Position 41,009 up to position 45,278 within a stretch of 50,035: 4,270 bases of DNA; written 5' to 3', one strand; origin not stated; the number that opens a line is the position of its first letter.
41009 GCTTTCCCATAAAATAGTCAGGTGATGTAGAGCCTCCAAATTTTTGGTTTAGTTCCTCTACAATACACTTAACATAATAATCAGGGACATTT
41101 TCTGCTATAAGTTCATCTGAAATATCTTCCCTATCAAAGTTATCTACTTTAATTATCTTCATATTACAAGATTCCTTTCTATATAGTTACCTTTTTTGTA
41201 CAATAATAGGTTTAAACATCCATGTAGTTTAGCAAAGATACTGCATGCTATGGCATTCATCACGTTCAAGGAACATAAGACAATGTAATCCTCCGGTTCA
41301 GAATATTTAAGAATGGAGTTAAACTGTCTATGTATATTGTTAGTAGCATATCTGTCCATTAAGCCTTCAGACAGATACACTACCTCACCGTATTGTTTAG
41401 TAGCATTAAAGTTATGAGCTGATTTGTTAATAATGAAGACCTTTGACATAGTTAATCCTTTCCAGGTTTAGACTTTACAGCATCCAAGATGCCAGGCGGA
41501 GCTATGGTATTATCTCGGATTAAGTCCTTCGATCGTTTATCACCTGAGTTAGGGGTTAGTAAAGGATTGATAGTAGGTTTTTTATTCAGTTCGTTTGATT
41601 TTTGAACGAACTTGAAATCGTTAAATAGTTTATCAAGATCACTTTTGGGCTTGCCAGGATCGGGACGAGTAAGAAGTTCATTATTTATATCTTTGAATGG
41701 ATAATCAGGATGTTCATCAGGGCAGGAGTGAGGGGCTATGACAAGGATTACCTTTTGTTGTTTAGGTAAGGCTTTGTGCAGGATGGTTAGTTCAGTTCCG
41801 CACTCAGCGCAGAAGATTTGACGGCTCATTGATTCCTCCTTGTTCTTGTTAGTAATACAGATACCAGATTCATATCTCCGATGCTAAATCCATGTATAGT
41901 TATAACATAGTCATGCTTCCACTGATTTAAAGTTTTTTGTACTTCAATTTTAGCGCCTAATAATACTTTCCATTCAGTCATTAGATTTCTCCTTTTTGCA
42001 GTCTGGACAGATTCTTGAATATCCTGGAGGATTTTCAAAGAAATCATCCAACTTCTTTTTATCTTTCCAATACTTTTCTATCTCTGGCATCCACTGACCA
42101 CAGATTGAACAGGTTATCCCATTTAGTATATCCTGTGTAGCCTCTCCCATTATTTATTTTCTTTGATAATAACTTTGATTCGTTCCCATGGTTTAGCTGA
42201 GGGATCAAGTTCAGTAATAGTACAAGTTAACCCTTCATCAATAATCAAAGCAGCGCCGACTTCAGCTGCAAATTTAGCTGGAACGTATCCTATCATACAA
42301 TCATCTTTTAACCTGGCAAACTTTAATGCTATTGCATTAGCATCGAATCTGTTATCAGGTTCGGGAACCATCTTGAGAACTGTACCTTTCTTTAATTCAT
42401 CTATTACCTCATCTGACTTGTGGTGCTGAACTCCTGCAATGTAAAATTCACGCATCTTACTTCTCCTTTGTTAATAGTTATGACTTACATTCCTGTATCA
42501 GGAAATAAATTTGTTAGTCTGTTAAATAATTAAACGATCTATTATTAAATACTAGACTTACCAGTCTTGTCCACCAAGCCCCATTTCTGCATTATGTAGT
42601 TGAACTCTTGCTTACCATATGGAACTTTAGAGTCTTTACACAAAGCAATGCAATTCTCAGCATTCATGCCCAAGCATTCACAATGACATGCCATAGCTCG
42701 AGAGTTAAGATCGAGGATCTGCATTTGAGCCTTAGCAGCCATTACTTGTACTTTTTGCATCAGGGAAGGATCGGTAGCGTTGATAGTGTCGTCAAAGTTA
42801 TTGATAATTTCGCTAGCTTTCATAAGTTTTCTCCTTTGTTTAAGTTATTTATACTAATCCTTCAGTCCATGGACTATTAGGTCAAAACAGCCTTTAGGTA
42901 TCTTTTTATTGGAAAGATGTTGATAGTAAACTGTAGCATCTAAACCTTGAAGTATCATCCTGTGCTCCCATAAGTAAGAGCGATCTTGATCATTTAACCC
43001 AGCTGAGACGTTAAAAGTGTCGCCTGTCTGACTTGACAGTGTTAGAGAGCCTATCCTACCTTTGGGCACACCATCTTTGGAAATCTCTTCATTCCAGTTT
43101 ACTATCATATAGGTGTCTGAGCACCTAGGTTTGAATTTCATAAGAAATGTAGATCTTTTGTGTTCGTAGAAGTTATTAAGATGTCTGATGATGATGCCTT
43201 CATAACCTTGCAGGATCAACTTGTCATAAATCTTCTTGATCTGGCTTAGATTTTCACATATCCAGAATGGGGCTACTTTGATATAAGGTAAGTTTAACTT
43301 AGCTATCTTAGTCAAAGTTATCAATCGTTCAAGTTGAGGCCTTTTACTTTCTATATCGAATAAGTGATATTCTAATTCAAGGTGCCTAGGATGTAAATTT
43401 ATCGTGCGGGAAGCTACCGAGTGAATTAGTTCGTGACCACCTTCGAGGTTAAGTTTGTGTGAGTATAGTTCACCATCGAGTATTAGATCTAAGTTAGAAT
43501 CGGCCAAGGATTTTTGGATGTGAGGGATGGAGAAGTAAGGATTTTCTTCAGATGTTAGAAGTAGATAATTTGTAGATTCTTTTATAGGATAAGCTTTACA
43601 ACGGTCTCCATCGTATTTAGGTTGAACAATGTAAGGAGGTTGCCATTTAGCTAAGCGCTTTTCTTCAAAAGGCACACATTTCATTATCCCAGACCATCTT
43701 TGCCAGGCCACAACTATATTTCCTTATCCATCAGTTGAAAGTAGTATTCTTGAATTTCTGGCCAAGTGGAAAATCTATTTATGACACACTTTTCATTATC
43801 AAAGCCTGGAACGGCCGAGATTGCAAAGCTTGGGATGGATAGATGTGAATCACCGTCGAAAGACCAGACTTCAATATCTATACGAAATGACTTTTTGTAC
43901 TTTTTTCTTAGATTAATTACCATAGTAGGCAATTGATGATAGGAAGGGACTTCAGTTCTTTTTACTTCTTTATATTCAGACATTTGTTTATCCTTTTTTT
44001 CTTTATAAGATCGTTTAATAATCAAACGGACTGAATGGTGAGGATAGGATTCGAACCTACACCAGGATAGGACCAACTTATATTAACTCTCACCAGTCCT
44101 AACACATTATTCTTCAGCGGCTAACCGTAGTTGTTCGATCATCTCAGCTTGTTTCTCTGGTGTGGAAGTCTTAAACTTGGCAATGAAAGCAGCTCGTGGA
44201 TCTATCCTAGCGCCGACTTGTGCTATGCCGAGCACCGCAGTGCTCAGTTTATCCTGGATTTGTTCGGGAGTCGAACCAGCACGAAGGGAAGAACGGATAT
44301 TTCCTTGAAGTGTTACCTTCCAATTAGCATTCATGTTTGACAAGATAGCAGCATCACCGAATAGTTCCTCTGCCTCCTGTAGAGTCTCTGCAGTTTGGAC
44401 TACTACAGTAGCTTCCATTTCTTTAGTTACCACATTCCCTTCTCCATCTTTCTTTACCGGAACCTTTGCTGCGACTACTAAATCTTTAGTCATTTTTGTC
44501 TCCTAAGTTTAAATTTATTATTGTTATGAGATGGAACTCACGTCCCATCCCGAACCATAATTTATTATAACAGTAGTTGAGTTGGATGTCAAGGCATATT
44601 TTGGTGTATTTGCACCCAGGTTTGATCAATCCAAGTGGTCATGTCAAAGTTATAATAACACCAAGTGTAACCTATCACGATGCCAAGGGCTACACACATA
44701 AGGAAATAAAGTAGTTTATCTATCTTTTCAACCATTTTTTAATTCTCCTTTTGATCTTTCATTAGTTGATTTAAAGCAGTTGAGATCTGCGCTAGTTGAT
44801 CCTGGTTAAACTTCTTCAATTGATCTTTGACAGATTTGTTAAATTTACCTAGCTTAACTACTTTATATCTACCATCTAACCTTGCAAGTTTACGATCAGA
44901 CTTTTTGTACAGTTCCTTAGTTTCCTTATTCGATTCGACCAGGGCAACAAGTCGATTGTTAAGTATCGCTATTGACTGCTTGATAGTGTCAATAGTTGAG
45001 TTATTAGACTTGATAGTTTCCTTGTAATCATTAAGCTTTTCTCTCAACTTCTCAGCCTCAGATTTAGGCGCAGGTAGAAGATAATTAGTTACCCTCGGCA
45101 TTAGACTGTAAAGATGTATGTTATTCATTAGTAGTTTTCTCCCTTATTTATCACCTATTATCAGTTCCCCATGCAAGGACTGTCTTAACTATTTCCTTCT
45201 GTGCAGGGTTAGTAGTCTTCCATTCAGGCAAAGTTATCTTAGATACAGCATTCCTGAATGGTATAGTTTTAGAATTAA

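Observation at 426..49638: A 25-nt dyad-symmetric element in 27 copies punctuates gene-module boundaries on both transcription arms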

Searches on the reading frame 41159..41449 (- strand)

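Call 37: search_protein_families(library=phrogs, max_evalue=0.01, proteins=[window:41159-41449:-])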
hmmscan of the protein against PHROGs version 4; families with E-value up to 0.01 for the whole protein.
window:41159-41449:- (96 aa): 1 family
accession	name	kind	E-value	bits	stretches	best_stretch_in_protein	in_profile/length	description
phrog_5888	-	unknown function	5.4e-05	24.1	1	11-88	23-103/118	-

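Call 38: search_protein_families(library=pfam, max_evalue=0.05, proteins=[window:41159-41449:-])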
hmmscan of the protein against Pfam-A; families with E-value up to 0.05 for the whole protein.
window:41159-41449:- (96 aa): 1 family
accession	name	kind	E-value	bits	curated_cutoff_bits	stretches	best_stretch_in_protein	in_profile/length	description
PF23992.1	Pam3_gp32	-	1.9e-07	31.5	27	1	3-89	2-101/108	Phage Pam3 gp32-like protein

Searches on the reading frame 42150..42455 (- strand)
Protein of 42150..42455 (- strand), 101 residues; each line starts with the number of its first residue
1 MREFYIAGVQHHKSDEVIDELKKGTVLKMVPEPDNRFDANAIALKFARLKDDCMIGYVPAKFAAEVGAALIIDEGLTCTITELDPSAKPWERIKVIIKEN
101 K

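Call 37: search_protein_families(library=phrogs, max_evalue=0.01, proteins=[window:42150-42455:-])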
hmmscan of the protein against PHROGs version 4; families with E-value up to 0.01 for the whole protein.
window:42150-42455:- (101 aa): 7 families
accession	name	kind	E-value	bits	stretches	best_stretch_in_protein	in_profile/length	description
phrog_18569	-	unknown function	3.3e-11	44.2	1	4-80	6-78/95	-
phrog_8026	-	unknown function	7.6e-09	36.5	1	4-81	130-207/246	-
phrog_27141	-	unknown function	5.3e-06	27.5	1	17-81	26-87/139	-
phrog_6600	-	unknown function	0.00068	20.1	1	16-69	195-242/285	-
phrog_8043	-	unknown function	0.0014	19.3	1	27-66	65-100/172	-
phrog_4654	-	unknown function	0.003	17.9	1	27-65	72-106/270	-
phrog_4721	-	unknown function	0.0065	16.7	1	25-68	214-253/304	-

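Call 38: search_protein_families(library=pfam, max_evalue=0.05, proteins=[window:42150-42455:-])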
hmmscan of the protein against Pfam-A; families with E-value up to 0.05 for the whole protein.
window:42150-42455:- (101 aa): 1 family
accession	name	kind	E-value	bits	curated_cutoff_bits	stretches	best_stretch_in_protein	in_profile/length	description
PF08797.16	HIRAN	-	4.8e-09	36.4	24.7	1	3-83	5-78/96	HIRAN domain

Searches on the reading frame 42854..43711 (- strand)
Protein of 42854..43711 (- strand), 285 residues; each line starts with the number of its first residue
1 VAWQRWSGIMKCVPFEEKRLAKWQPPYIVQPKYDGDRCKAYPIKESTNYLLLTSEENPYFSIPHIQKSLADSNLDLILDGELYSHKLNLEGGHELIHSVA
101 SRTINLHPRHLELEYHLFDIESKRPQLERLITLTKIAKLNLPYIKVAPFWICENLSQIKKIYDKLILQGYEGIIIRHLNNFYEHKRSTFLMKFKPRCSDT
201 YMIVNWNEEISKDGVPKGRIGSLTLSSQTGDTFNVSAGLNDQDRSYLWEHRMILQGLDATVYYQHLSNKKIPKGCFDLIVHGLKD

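Call 8: search_protein_families(library=phrogs, proteins=[window:42854-43711:-])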
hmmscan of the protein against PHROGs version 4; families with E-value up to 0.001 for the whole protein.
window:42854-43711:- (285 aa): 1 family
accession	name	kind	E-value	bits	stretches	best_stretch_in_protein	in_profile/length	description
phrog_114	-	DNA, RNA and nucleotide metabolism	1.4e-46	160.3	1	9-268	223-486/634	ATP-dependent DNA ligase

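Call 31: find_related_loci(query=window:42854-43711:-, collection=viral_contigs, flank=10000)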
Query window:42854-43711:- (285 aa) in viral_contigs; peptide patterns used: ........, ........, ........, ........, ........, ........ (x = any residue, [..] = any of these).
18 stretches matched a pattern; 10 encode a relative of the query (tblastn E <= 1e-3); 10 distinct loci.
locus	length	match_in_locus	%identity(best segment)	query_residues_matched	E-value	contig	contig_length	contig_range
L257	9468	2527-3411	71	1-284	5e-145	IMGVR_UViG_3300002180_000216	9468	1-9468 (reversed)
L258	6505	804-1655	67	2-280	7e-131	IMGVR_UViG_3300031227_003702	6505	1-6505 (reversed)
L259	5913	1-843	62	3-283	8e-114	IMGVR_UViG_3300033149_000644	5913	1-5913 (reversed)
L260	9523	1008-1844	62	3-280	4e-113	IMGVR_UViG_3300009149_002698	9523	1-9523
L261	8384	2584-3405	62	5-280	1e-110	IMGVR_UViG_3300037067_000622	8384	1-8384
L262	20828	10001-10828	61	4-280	3e-110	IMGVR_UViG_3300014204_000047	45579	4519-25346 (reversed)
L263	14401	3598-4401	52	5-273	8e-94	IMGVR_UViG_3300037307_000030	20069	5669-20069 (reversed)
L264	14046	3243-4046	52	5-273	8e-94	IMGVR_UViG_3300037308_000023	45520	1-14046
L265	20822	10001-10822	49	3-273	8e-89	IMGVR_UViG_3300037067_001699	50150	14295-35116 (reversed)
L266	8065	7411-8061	54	4-223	8e-73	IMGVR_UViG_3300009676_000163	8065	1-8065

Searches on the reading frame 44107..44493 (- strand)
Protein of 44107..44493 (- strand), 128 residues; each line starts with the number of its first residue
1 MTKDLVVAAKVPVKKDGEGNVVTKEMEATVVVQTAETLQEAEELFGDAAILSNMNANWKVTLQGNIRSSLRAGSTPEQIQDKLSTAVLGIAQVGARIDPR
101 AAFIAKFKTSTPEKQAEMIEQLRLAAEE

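Call 14: search_protein_families(library=pfam, max_evalue=0.01, proteins=[window:44107-44493:-])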
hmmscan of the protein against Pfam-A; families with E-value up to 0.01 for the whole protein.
window:44107-44493:- (128 aa): 0 families

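Call 37: search_protein_families(library=phrogs, max_evalue=0.01, proteins=[window:44107-44493:-])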
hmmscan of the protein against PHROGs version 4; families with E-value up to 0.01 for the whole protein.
window:44107-44493:- (128 aa): 0 families

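Call 60: find_related_loci(query=A1, collection=viral_contigs, flank=10000)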
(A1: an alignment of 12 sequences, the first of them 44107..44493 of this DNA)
Query A1 (128 aa) in viral_contigs; peptide patterns used: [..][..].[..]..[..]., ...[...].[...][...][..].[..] (x = any residue, [..] = any of these).
153 stretches matched a pattern; 57 encode a relative of the query (tblastn E <= 1e-3); 57 distinct loci.
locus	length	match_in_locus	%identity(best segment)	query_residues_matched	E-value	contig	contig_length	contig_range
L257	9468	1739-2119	59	3-128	6e-45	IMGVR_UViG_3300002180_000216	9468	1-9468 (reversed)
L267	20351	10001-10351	54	7-127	1e-37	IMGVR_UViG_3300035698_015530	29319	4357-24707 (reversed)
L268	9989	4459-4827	53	7-128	4e-37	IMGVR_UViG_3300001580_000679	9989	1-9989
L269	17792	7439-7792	55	7-123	8e-37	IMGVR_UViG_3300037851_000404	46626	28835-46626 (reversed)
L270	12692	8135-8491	54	1-123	9e-37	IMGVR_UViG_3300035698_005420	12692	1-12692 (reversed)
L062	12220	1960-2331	51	1-123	3e-36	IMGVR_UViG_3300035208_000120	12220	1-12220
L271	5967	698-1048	51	3-123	2e-34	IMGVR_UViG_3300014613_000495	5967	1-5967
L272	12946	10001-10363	47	3-123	5e-34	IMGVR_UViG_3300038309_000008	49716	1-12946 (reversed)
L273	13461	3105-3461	52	7-128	1e-33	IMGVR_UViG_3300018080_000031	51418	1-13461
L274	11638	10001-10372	44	1-123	5e-33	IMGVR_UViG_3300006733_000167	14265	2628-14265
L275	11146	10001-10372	48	3-126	5e-33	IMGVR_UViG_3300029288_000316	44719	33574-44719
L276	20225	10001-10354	52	7-123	4e-33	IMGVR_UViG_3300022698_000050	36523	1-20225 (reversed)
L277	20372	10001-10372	44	1-123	5e-33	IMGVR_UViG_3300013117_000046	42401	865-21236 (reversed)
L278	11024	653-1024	44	1-123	5e-33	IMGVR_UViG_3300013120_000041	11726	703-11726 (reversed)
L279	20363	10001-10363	46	3-123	3e-33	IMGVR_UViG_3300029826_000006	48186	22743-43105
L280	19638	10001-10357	49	1-123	4e-32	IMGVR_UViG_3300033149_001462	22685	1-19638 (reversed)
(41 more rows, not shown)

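Call 65: search_protein_families(library=pfam, max_evalue=0.01, proteins=[L280:8519-8839:+, L280:2761-3393:-, L280:3751-4122:+, L280:5147-5911:+])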
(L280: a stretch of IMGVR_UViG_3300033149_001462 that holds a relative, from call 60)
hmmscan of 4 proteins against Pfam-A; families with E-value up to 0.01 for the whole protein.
L280:8519-8839:+ (106 aa): 0 families

L280:2761-3393:- (210 aa): 5 families
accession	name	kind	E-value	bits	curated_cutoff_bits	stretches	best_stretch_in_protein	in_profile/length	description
PF00196.25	GerE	-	5.7e-06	26.3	23.5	1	39-70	5-36/57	Bacterial regulatory proteins, luxR family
PF13384.12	HTH_23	-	0.00013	22.1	24.6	1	40-72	6-38/50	Homeodomain-like domain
PF08281.18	Sigma70_r4_2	-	0.0027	17.7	25.7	1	39-72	13-47/54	Sigma-70, region 4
PF01325.25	Fe_dep_repress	-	0.0031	18.1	26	1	53-73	24-44/60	Iron dependent repressor, N-terminal DNA binding domain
PF13518.12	HTH_28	-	0.0068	16.9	25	0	43-69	4-30/52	Helix-turn-helix domain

L280:3751-4122:+ (123 aa): 1 family
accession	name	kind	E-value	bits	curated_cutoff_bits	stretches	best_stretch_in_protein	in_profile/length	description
PF14791.11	DNA_pol_B_thumb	-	0.0015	18.8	25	1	58-94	10-46/63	DNA polymerase beta thumb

L280:5147-5911:+ (254 aa): 0 families

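Call 115: search_protein_families(library=ncbifam, max_evalue=0.001, proteins=[window:44107-44493:-])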
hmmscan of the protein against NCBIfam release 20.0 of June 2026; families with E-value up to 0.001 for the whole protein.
window:44107-44493:- (128 aa): 0 families

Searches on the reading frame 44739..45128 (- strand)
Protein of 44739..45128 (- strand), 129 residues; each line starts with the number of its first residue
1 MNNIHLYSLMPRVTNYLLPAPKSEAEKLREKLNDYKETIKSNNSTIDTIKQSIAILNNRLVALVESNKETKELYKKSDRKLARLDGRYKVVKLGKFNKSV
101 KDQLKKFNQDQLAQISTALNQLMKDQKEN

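Call 14: search_protein_families(library=pfam, max_evalue=0.01, proteins=[window:44739-45128:-])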
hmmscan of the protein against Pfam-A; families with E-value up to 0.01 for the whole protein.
window:44739-45128:- (129 aa): 2 families
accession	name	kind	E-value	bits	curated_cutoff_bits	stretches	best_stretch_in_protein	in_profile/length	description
PF12128.14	DUF3584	-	1e-05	23.7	31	1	6-128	580-700/1191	Protein of unknown function (DUF3584)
PF24583.1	DUF7610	-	0.0089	16.7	27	0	27-88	11-72/79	Domain of unknown function (DUF7610)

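Call 79: search_protein_families(library=phrogs, max_evalue=0.01, proteins=[window:44739-45128:-])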
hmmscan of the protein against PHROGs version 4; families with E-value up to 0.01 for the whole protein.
window:44739-45128:- (129 aa): 1 family
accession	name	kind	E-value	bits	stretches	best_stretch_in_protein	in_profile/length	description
phrog_1625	-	moron, auxiliary metabolic gene and host takeover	0.0078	17.2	0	24-78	56-108/110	involved in bacteriocin production or immunity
